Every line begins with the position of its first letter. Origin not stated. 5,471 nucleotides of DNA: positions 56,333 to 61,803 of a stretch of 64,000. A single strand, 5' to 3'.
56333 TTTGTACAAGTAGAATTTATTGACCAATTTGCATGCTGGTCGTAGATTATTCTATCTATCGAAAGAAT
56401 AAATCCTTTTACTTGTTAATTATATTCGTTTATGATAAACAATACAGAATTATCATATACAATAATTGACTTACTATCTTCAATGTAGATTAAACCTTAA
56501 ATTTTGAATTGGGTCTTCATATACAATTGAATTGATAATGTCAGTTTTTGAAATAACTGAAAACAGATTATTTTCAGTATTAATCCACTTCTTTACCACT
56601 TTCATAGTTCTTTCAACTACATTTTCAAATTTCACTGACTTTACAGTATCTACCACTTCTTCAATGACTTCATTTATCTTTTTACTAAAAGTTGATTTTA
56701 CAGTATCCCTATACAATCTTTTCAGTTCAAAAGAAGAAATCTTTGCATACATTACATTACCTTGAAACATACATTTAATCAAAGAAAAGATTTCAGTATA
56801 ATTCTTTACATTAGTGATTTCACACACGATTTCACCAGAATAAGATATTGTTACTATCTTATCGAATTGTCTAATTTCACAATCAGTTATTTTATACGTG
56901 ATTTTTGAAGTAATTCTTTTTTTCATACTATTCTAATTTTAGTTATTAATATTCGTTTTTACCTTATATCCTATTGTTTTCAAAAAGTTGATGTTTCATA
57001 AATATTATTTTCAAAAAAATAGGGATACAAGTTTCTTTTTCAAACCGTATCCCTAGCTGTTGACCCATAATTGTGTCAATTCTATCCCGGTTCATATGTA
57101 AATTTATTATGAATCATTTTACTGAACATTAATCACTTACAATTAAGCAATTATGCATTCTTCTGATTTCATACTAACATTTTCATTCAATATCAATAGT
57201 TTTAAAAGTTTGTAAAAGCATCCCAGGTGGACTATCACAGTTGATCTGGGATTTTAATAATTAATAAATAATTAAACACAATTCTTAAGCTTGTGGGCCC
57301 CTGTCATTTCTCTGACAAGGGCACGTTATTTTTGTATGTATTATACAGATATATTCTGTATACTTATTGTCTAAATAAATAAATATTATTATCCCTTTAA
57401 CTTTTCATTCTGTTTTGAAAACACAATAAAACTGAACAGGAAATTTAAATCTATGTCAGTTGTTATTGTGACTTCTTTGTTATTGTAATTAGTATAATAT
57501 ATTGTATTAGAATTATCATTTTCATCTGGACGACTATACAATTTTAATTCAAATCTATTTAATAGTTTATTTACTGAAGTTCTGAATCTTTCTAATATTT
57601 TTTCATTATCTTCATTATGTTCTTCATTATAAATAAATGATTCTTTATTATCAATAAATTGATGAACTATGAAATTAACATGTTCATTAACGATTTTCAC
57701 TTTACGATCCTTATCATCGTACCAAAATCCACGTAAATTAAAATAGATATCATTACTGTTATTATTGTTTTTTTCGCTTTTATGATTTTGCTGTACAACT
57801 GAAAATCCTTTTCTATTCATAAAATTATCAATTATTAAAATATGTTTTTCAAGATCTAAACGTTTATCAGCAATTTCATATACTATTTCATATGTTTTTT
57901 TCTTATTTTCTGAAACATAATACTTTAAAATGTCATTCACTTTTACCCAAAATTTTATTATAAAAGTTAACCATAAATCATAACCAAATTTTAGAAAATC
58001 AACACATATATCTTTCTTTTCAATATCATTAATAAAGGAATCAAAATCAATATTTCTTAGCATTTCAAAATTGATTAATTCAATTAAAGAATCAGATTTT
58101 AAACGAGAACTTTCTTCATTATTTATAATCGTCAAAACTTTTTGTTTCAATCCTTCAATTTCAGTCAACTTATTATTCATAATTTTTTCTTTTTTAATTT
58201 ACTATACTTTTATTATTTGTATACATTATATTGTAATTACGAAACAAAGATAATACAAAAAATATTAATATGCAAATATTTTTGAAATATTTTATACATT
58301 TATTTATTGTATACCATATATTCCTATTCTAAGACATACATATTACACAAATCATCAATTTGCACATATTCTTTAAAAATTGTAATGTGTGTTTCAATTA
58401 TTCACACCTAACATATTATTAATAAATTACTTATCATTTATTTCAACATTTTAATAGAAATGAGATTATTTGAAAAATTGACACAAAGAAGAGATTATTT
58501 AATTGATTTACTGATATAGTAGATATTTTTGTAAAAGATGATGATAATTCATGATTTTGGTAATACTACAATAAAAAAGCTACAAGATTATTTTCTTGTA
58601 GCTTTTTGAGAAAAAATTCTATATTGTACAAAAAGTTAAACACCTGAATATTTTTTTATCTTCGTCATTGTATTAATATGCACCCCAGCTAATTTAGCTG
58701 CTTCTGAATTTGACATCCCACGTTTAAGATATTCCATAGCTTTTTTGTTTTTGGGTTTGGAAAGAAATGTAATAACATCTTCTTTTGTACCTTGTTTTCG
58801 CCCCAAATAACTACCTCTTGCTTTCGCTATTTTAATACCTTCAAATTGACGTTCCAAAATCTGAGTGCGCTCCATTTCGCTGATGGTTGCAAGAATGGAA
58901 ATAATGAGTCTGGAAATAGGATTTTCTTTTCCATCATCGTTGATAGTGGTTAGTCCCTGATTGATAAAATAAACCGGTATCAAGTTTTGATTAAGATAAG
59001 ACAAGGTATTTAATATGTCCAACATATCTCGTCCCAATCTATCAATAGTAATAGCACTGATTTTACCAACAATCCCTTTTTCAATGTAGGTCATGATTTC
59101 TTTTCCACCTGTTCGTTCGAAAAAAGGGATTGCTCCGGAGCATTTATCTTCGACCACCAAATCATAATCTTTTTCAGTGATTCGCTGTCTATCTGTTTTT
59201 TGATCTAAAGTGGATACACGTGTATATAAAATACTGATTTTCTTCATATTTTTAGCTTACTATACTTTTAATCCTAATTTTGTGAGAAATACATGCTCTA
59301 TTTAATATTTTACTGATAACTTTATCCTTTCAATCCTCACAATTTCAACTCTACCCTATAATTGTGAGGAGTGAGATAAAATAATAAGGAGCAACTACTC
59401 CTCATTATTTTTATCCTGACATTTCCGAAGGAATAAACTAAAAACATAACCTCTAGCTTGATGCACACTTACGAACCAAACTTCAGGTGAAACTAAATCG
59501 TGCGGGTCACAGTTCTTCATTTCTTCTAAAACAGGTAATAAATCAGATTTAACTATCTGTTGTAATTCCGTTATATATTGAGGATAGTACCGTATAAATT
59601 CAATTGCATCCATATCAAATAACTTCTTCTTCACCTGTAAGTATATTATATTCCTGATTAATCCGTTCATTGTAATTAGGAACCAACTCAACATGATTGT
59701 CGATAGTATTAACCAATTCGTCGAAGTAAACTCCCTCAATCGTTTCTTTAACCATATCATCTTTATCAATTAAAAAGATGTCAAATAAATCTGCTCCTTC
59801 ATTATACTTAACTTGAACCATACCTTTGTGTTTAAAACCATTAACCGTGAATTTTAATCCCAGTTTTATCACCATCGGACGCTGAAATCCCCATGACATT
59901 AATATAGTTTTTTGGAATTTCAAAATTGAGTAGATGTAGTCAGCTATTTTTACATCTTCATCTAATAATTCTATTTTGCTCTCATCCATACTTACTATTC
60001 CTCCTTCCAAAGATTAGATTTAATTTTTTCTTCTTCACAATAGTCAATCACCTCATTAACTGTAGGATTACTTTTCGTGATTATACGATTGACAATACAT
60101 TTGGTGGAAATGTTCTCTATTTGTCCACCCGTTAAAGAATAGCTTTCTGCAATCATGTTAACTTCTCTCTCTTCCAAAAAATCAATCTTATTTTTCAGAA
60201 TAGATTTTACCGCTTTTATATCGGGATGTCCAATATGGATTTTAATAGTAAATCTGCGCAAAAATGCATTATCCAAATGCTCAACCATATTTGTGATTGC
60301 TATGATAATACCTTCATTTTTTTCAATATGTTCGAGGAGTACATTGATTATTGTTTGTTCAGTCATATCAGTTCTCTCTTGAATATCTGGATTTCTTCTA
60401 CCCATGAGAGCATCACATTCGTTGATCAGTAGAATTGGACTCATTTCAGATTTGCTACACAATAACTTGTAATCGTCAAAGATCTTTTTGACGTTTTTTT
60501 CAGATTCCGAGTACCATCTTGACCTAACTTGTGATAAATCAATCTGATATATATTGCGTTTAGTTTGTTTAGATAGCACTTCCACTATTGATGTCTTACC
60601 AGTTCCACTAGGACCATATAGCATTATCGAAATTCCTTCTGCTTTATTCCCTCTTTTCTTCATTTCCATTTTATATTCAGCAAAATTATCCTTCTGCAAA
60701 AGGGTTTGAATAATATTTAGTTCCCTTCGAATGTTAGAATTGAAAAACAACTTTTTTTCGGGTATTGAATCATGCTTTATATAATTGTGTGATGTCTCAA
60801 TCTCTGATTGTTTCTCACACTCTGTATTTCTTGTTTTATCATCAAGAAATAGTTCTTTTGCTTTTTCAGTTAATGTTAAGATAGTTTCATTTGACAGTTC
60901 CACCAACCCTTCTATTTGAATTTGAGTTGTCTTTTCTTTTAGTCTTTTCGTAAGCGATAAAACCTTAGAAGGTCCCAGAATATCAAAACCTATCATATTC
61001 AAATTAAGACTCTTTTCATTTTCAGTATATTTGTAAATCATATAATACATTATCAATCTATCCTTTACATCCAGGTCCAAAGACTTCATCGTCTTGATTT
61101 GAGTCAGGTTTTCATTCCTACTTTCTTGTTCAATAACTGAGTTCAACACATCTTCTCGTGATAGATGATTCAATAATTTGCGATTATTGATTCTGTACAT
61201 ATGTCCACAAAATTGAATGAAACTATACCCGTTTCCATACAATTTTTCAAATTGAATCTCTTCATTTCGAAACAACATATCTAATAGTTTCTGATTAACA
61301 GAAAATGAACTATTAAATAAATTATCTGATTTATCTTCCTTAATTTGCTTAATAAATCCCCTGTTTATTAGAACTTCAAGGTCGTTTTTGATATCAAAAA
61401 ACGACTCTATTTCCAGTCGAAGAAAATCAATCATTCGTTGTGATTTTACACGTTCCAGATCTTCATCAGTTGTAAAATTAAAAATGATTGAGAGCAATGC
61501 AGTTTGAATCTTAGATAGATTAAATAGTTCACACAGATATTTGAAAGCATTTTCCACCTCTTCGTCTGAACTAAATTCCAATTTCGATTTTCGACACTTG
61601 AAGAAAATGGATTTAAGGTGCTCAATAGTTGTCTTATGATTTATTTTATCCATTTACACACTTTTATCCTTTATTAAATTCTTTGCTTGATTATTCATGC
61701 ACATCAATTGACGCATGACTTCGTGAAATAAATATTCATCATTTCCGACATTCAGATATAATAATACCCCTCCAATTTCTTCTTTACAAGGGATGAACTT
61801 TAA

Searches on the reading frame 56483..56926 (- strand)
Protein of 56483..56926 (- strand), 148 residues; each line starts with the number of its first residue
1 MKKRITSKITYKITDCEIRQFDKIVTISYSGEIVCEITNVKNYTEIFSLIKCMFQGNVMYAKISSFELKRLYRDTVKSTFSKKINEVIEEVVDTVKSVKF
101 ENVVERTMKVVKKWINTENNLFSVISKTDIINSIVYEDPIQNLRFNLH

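Call 29: search_protein_families(library=pfam, proteins=[window:56483-56926:-], max_evalue=0.1)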
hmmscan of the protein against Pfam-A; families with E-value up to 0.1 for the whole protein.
window:56483-56926:- (148 aa): 1 family
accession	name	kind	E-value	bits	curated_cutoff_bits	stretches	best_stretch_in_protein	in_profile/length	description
PF08651.15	DASH_Duo1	-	0.071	13.4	25.4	0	82-116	10-49/74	DASH complex subunit Duo1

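Call 30: search_protein_families(library=phrogs, proteins=[window:56483-56926:-], max_evalue=0.01)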
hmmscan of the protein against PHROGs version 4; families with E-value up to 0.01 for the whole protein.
window:56483-56926:- (148 aa): 1 family
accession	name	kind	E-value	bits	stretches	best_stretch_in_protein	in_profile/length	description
phrog_1281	-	unknown function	0.00053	20.7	1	65-133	76-149/195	-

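Call 33: search_protein_families(library=padloc, proteins=[window:56483-56926:-], max_evalue=0.01)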
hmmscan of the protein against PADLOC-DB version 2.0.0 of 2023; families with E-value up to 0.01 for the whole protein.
window:56483-56926:- (148 aa): 1 family
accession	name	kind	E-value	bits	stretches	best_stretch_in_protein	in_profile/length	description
PDLC03852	LmuA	-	2.9e-05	22.2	1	67-116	251-300/336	-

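Call 93: search_protein_families(library=ncbifam, proteins=[window:56483-56926:-], max_evalue=0.05)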
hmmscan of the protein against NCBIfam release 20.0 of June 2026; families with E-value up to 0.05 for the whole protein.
window:56483-56926:- (148 aa): 1 family
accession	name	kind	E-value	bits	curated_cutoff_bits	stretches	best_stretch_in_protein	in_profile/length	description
NF009367.0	PRK12724.1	equivalog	0.0039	16.1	718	1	69-128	162-221/433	flagellar biosynthesis regulator FlhF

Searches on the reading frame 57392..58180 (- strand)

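Call 29: search_protein_families(library=pfam, proteins=[window:57392-58180:-], max_evalue=0.1)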
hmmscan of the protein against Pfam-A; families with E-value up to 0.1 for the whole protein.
window:57392-58180:- (263 aa): 0 families

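Call 30: search_protein_families(library=phrogs, proteins=[window:57392-58180:-], max_evalue=0.01)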
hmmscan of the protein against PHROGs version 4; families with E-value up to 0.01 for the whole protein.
window:57392-58180:- (263 aa): 0 families

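Call 33: search_protein_families(library=padloc, proteins=[window:57392-58180:-], max_evalue=0.01)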
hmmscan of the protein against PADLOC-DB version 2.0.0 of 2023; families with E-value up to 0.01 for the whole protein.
window:57392-58180:- (263 aa): 0 families

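Call 93: search_protein_families(library=ncbifam, proteins=[window:57392-58180:-], max_evalue=0.05)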
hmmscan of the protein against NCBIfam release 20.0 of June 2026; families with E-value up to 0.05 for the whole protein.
window:57392-58180:- (263 aa): 1 family
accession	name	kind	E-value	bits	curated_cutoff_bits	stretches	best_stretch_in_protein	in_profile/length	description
TIGR03260.1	met_CoM_red_D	equivalog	0.049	13.6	100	0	43-115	79-147/150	methyl-coenzyme M reductase operon protein D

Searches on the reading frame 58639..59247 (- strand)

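Call 29: search_protein_families(library=pfam, proteins=[window:58639-59247:-], max_evalue=0.1)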
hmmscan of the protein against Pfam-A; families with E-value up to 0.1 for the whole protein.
window:58639-59247:- (203 aa): 2 families
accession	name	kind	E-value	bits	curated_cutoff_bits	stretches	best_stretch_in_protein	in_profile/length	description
PF00239.26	Resolvase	-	2e-21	77.1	23.3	1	6-146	2-144/145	Resolvase, N terminal domain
PF24475.1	RBD_DEAH11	-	0.049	14.2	28.4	0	120-176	43-100/115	DEAH11-like, RNA-binding domain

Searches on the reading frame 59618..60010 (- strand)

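Call 29: search_protein_families(library=pfam, proteins=[window:59618-60010:-], max_evalue=0.1)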
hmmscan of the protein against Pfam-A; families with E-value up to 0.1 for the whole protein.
window:59618-60010:- (131 aa): 1 family
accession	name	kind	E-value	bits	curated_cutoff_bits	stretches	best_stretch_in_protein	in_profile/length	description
PF19176.5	DUF5858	-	0.0054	17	27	1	96-117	34-54/61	Family of unknown function (DUF5858)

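Call 100: search_protein_families(library=phrogs, proteins=[window:59618-60010:-], max_evalue=0.01)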
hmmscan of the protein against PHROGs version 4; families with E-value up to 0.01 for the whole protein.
window:59618-60010:- (131 aa): 0 families

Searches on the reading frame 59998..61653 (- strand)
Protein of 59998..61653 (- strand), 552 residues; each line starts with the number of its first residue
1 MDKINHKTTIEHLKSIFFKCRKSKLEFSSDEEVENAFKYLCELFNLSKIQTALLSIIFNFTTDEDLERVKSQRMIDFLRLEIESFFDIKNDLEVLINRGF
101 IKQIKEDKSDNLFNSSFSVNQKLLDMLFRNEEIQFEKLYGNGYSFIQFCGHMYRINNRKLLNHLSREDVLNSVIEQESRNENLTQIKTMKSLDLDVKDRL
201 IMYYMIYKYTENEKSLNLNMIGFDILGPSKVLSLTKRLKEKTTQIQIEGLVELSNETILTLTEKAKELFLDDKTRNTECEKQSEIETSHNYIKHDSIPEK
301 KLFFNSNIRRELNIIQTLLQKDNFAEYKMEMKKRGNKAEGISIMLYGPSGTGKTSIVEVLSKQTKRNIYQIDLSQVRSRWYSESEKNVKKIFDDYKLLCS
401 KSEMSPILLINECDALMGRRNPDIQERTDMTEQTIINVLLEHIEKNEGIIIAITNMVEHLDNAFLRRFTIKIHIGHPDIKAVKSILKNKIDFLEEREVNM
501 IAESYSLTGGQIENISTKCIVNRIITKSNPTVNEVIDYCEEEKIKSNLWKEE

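Call 29: search_protein_families(library=pfam, proteins=[window:59998-61653:-], max_evalue=0.1)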
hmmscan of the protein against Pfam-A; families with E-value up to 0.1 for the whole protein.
window:59998-61653:- (552 aa): 17 families
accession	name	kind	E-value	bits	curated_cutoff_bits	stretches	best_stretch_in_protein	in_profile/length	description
PF00004.35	AAA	-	3.2e-26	92.8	21.2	1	343-475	1-130/131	ATPase family associated with various cellular activities (AAA)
PF03193.22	RsgA_GTPase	-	9.9e-05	22.7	30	1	329-373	95-139/174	RsgA GTPase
PF00005.33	ABC_tran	-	0.00023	22.2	25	1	340-401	11-74/137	ABC transporter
PF13191.12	AAA_16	-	0.00064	20.7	32.6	1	341-367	25-51/167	AAA ATPase domain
PF07728.20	AAA_5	-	0.00099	19.6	22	1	343-372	2-32/139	AAA domain (dynein-related subfamily)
PF12775.13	AAA_7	-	0.0021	18.1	25.8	1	339-375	32-68/181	P-loop containing dynein motor region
PF00910.28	RNA_helicase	-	0.0042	18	21.5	1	343-396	1-48/105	RNA helicase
PF13671.12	AAA_33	-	0.0048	17.6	27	1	343-465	2-89/143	AAA domain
PF13238.12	AAA_18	-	0.0074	17.2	29.4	1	343-394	1-53/128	AAA domain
PF03215.21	Rad17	-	0.01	16.2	23.8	1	343-441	48-139/186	Rad17 P-loop domain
PF13401.12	AAA_22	-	0.013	16.3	27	1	342-376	7-44/130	AAA domain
PF06414.18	Zeta_toxin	-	0.03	14.2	22.3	1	339-385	15-66/199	Zeta toxin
PF13479.12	AAA_24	-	0.035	14.4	27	1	340-360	2-22/195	AAA domain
PF05496.18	RuvB_N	-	0.05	13.8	27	0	332-369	27-62/159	Holliday junction DNA helicase RuvB P-loop domain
PF13521.12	AAA_28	-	0.085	13.5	27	0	343-365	2-24/164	AAA domain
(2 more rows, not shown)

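Call 33: search_protein_families(library=padloc, proteins=[window:59998-61653:-], max_evalue=0.01)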
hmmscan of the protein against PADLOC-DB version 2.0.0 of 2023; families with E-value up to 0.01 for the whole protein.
window:59998-61653:- (552 aa): 7 families
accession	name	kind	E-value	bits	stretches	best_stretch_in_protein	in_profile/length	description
PDLC02196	IetA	-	3.7e-28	97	1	231-537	22-316/374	-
PDLC02195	IetA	-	7e-25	86.1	1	300-532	104-326/395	-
PDLC04232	IetA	-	5.7e-17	60.1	1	246-494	25-263/330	-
PDLC00915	TRIP13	-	1e-11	42.8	1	343-494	66-228/302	TRIP13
PDLC00914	TRIP13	-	1.8e-10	38.8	1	343-497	74-238/302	TRIP13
PDLC04231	IetA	-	8.4e-10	36.9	1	342-484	119-254/262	-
PDLC04140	mad8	-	0.0039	14.7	0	342-487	29-128/314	mads_8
